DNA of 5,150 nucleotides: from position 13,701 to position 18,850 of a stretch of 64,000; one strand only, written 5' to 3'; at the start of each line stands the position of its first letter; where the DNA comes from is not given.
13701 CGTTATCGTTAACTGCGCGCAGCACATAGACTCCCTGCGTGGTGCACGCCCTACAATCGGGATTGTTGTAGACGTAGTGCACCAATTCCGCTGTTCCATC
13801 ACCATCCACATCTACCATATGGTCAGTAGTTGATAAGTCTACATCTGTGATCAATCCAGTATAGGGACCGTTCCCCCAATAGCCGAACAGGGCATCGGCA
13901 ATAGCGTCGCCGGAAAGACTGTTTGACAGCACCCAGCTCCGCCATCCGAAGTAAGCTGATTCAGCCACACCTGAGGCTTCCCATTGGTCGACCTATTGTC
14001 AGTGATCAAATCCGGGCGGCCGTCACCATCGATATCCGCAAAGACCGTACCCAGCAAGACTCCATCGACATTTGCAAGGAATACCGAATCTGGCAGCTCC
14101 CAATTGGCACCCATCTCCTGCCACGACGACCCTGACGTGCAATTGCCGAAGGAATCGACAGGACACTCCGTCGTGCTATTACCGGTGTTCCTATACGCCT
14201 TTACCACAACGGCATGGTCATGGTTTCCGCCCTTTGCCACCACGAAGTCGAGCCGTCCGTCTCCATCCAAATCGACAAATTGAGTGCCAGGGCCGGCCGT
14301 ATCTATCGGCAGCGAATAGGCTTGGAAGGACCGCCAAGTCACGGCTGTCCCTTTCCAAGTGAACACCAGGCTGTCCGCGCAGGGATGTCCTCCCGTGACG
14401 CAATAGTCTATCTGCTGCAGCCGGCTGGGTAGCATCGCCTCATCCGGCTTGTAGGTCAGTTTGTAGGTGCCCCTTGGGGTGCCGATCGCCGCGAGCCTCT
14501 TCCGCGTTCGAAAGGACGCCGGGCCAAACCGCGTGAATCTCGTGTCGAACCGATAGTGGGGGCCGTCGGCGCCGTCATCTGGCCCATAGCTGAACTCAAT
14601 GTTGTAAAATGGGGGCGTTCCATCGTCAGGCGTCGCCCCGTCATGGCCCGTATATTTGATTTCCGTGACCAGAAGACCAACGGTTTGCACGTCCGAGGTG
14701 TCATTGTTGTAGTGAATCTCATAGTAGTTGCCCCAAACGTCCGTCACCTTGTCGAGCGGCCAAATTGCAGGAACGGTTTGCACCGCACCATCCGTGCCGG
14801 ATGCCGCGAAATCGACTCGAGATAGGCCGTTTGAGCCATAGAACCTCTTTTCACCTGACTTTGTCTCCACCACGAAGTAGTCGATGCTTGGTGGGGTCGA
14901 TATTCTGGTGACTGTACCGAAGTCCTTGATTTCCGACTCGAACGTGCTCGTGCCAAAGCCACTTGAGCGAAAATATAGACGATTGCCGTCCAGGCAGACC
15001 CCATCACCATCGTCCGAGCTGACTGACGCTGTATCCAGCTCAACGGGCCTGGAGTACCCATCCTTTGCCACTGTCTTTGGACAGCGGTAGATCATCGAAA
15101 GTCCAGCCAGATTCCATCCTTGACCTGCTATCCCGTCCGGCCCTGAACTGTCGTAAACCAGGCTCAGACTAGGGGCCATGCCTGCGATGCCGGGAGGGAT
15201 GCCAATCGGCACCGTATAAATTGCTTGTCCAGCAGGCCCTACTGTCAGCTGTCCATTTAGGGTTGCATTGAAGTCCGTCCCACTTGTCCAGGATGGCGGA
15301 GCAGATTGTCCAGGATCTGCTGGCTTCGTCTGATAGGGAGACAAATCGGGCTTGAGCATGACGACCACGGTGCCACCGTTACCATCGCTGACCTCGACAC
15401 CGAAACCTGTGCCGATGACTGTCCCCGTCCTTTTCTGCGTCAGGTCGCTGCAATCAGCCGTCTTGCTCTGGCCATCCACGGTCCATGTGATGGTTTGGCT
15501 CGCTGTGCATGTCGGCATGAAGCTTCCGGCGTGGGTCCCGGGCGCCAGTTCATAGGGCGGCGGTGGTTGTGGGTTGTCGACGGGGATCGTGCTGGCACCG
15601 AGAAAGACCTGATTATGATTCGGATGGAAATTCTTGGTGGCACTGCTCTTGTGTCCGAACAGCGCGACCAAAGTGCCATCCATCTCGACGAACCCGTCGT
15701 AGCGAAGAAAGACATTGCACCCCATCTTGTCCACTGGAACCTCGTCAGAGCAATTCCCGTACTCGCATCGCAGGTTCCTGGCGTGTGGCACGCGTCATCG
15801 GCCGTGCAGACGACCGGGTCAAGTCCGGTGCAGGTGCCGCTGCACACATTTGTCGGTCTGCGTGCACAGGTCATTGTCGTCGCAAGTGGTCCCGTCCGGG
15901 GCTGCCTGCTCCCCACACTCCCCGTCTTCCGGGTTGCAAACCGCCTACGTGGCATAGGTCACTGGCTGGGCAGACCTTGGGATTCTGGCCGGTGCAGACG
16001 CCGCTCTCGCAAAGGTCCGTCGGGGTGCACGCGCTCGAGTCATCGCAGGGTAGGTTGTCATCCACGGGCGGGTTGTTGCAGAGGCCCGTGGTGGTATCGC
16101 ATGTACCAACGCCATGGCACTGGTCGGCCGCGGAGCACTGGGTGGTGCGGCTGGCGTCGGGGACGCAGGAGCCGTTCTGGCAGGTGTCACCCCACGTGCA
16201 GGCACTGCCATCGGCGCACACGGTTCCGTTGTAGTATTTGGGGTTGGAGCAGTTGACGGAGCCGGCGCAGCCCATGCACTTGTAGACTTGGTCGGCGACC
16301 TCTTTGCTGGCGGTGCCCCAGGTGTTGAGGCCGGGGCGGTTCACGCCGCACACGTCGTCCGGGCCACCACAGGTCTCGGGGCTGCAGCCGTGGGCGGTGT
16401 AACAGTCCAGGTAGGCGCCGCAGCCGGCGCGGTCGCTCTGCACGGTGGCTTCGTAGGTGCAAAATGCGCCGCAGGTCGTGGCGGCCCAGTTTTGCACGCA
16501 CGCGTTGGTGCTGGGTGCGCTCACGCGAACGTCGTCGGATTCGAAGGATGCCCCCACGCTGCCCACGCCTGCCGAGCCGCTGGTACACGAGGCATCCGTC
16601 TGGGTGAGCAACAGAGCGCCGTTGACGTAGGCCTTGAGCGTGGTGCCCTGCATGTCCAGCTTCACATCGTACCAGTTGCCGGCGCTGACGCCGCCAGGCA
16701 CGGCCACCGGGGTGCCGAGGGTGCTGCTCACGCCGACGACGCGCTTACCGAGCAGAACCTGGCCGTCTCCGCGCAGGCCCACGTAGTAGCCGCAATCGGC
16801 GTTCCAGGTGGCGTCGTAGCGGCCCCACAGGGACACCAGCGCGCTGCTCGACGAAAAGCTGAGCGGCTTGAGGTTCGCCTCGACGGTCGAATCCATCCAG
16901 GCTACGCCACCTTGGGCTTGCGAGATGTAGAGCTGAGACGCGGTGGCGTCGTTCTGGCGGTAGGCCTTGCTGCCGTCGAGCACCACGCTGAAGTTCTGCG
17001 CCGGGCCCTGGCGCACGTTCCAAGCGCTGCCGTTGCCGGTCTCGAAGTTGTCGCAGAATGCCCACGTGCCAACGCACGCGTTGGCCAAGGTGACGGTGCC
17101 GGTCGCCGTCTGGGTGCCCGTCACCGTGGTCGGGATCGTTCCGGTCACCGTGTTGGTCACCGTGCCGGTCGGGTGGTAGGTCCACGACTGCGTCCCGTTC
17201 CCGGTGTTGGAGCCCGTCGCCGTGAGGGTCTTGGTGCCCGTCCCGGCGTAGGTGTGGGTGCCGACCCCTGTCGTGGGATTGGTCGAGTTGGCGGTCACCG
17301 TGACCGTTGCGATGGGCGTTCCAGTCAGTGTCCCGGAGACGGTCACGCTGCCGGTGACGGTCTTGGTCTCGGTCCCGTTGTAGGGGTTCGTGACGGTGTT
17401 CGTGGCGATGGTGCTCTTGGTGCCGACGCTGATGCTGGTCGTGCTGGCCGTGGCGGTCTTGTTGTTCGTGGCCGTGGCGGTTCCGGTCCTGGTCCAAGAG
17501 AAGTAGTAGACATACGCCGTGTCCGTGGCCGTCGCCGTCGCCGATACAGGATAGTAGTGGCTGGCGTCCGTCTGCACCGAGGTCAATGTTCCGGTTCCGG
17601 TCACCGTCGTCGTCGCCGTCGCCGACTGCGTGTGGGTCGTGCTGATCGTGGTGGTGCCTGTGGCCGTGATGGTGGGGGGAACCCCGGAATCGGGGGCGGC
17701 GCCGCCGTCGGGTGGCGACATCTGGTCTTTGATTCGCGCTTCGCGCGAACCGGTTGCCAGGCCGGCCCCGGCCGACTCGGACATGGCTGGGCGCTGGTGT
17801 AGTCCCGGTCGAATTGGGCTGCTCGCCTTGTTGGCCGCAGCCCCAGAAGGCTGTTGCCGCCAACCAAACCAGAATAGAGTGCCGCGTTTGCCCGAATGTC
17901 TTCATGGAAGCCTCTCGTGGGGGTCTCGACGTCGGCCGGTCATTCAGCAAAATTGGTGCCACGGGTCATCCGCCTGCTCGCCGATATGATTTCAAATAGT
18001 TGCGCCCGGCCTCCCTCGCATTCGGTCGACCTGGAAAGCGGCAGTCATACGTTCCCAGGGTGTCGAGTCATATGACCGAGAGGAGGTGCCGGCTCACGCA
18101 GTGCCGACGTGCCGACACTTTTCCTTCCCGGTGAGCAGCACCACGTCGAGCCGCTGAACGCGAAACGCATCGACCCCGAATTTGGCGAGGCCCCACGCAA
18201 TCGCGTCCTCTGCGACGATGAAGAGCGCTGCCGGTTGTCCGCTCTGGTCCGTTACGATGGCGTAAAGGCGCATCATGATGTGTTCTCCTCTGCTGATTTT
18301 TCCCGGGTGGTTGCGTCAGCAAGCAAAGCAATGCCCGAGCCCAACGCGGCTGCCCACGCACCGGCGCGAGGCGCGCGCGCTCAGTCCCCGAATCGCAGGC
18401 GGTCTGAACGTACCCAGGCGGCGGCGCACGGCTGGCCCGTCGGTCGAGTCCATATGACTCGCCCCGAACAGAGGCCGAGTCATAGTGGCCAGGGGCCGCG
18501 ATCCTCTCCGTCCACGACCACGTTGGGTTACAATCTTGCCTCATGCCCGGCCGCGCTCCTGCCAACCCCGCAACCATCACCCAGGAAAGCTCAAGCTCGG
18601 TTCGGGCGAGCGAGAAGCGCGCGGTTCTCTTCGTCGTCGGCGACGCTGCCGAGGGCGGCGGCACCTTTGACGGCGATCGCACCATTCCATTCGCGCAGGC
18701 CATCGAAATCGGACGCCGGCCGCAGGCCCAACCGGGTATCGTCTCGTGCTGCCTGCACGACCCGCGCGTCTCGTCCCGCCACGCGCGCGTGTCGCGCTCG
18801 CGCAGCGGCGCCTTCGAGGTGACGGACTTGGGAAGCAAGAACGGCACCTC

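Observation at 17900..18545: Duplicated [palindromic enhancer - ~112 bp - sigma54 promoter] cassettes driving a 60-aa ORF and the giant toxin gene, next to a divergent FHA-type activator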

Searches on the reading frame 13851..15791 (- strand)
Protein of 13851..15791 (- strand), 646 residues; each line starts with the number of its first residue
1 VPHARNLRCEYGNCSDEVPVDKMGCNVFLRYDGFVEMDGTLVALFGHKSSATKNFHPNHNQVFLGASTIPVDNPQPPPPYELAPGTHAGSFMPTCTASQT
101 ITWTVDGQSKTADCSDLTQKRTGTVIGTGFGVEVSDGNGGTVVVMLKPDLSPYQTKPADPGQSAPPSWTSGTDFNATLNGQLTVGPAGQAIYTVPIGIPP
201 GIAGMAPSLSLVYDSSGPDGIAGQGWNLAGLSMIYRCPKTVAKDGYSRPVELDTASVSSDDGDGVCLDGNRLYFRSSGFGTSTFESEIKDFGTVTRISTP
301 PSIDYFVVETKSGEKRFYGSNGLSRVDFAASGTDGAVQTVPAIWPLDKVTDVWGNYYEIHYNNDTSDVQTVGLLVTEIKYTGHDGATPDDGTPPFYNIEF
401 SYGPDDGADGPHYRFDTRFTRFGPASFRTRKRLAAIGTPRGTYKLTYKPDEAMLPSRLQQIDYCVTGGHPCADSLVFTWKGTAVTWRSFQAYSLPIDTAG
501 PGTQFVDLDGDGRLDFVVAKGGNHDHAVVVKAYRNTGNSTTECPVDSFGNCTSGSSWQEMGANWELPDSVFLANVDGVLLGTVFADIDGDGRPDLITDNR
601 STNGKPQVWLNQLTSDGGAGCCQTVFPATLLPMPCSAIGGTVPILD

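Call 11: search_protein_families(library=pfam, proteins=[window:13851-15791:-], max_evalue=0.01)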
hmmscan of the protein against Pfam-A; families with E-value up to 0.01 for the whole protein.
window:13851-15791:- (646 aa): 3 families
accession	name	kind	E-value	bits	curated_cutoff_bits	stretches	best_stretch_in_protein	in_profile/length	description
PF13517.12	FG-GAP_3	-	1.2e-08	35.9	26.9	2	507-596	1-60/61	FG-GAP-like repeat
PF03534.18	SpvB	-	6.4e-08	32.6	22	1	185-366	2-182/287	Salmonella virulence plasmid 65kDa B protein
PF01839.29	FG-GAP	-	0.00013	22.2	22.1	0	583-597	6-20/37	FG-GAP repeat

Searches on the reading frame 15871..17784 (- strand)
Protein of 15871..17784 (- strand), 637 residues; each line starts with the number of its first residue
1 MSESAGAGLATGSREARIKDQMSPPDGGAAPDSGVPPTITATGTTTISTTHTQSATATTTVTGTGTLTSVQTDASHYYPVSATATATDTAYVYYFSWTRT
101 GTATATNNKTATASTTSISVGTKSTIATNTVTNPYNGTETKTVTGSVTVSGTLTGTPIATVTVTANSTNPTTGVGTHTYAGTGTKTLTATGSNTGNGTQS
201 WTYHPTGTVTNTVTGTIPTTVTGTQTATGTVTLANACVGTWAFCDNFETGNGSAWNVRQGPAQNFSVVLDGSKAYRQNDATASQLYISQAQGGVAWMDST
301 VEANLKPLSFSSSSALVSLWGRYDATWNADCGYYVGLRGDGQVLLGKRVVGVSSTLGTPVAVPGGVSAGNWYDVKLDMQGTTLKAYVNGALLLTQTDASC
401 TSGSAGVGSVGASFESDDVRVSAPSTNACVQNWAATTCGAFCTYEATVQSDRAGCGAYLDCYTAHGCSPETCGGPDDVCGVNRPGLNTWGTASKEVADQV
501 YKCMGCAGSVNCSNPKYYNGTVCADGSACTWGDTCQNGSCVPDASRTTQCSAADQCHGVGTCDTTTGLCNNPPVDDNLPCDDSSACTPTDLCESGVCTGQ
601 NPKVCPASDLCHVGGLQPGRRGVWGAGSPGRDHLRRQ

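Call 11: search_protein_families(library=pfam, proteins=[window:15871-17784:-], max_evalue=0.01)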
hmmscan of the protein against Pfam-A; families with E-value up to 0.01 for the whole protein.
window:15871-17784:- (637 aa): 1 family
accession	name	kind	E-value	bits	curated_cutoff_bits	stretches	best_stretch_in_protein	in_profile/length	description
PF21708.4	Glyco_hydro_59_C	-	0.0035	17.8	27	0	365-410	114-160/175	Galactocerebrosidase, C-terminal lectin domain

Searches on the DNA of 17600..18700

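Call 100: search_rna_families(source=window, start=17600, end=18700, threshold=evalue, max_evalue=1)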
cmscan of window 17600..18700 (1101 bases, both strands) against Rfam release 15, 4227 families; matches with E-value up to 1: 0.
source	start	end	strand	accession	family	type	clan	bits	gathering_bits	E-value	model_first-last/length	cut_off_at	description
